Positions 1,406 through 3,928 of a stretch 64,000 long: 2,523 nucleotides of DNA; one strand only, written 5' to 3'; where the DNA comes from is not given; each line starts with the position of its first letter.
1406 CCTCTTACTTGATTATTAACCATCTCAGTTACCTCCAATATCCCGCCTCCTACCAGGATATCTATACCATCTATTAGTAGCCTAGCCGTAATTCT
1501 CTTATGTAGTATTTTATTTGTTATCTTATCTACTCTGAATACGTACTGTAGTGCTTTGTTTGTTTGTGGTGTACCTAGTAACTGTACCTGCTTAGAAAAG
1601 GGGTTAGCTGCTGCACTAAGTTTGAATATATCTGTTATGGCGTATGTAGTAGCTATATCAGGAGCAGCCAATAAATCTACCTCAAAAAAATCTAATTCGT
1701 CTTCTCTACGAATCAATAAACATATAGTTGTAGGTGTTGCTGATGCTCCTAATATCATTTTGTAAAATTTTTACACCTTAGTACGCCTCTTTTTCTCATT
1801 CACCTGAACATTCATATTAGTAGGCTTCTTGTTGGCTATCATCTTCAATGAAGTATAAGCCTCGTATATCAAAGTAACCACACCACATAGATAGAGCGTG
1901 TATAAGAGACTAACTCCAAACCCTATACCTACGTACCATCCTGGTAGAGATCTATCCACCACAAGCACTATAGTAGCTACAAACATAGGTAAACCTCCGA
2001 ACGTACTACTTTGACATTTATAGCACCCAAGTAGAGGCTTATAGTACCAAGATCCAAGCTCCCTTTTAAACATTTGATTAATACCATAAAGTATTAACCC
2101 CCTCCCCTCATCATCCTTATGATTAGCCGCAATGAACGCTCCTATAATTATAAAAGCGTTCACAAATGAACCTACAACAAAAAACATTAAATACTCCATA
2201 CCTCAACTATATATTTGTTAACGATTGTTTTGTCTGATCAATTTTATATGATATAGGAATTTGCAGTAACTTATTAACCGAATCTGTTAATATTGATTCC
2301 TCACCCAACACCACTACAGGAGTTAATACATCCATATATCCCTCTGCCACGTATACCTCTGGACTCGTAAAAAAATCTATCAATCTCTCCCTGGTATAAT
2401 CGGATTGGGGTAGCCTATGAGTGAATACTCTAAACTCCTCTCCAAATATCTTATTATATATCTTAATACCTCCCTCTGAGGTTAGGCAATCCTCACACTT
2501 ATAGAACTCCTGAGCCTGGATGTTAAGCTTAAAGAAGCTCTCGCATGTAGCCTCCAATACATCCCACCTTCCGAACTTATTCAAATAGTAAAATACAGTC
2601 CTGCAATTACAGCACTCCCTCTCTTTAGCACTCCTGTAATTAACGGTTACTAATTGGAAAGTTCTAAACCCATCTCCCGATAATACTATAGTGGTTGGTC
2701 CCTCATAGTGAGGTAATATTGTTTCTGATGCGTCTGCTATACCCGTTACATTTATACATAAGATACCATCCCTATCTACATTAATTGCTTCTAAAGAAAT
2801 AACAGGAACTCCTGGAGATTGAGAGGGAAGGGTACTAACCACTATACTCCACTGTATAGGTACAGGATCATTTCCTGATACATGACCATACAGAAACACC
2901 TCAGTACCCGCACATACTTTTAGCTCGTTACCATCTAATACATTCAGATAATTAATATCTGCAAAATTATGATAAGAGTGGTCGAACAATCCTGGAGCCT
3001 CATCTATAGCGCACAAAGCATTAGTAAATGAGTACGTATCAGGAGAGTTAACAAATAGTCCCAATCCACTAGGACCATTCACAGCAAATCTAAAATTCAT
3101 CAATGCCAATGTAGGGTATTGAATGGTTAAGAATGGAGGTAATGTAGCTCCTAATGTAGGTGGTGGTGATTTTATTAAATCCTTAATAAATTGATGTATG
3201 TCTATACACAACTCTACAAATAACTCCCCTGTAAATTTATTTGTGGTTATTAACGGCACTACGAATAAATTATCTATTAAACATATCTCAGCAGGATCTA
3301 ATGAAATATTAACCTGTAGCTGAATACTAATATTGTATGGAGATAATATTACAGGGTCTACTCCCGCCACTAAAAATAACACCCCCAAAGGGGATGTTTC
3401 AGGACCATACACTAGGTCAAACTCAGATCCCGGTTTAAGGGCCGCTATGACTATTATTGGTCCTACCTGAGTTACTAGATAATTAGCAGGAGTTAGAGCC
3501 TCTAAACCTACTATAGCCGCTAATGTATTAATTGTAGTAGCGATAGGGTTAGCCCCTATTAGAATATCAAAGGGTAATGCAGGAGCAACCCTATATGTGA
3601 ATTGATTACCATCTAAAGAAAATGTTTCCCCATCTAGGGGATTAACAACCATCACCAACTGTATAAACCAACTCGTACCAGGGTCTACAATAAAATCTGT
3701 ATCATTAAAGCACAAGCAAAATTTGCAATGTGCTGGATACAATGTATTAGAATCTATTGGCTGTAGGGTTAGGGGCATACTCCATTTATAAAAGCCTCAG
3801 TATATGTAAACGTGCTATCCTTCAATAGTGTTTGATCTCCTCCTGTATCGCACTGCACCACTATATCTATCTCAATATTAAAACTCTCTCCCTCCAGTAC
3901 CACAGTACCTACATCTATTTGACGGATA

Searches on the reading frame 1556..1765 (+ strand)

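Call 14: search_protein_families(library=pfam, proteins=[window:1556-1765:+], max_evalue=0.01)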
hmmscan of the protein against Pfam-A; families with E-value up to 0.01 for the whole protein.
window:1556-1765:+ (69 aa): 0 families

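Call 66: search_protein_families(library=pfam, alignment_id=A2, max_evalue=0.001)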
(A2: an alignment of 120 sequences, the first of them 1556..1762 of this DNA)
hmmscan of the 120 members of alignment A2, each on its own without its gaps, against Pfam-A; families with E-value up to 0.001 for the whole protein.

A. member 1, window:1556-1762:+ (69 aa): 0 families

B. families by the number of members that match (of 120 scanned): 36 families (the first 25 are shown)
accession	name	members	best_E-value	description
PF13245.12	AAA_19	2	1e-16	AAA domain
PF13604.12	AAA_30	2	9.2e-14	AAA domain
PF13538.12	UvrD_C_2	2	5.8e-10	UvrD-like helicase C-terminal domain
PF04851.21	ResIII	2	3.3e-08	Type III restriction enzyme, res subunit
PF01443.25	Viral_helicase1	2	1.4e-07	Viral superfamily 1 RNA helicase core domain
PF00145.23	DNA_methylase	1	4e-86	C-5 cytosine-specific DNA methylase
PF08010.17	Phage_30_3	1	3.8e-47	Bacteriophage protein GP30.3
PF00580.27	UvrD-helicase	1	1.7e-26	UvrD/REP helicase N-terminal domain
PF02511.20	Thy1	1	4.1e-20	Thymidylate synthase complementing protein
PF01381.28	HTH_3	1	2.9e-18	Helix-turn-helix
PF13701.12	DDE_Tnp_1_4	1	4.5e-18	Transposase DDE domain group 1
PF13361.12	UvrD_C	1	1e-14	UvrD-like helicase C-terminal domain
PF02086.21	MethyltransfD12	1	2.2e-13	D12 class N6 adenine-specific DNA methyltransferase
PF13560.12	HTH_31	1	1.8e-12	Helix-turn-helix domain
PF12844.13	HTH_19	1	3.1e-12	Helix-turn-helix domain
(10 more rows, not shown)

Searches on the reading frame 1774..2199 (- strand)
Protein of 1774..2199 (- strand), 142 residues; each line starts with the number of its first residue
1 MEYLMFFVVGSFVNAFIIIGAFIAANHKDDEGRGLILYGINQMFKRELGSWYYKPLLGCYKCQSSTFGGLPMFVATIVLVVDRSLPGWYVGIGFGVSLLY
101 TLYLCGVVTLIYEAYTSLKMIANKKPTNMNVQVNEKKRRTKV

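Call 81: find_encoding_contigs(protein=window:1774-2199:-, flank=10000, max_places=1)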
Protein window:1774-2199:- (142 aa): no gene with exactly this product is on record in the collection.

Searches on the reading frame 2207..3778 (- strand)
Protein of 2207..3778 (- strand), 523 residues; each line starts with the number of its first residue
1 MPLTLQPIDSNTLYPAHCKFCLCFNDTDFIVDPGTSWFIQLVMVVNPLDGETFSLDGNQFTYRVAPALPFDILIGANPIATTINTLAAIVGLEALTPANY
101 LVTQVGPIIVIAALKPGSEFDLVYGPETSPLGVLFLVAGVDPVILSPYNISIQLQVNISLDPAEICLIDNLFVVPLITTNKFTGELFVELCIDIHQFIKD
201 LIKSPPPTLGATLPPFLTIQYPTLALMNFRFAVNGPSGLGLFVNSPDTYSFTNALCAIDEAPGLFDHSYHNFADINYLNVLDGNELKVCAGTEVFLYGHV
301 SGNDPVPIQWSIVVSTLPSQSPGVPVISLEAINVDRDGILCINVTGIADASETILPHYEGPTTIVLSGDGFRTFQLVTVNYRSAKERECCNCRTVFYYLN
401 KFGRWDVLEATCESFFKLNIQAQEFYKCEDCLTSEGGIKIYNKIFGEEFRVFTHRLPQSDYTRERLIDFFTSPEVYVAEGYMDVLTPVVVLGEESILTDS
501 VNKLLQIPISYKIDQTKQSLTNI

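Call 7: search_protein_families(library=phrogs, proteins=[window:2207-3778:-])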
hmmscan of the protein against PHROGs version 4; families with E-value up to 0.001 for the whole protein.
window:2207-3778:- (523 aa): 0 families

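Call 83: find_encoding_contigs(protein=window:2210-3778:-, flank=10000, max_places=1)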
Protein window:2210-3778:- (523 aa): no gene with exactly this product is on record in the collection.
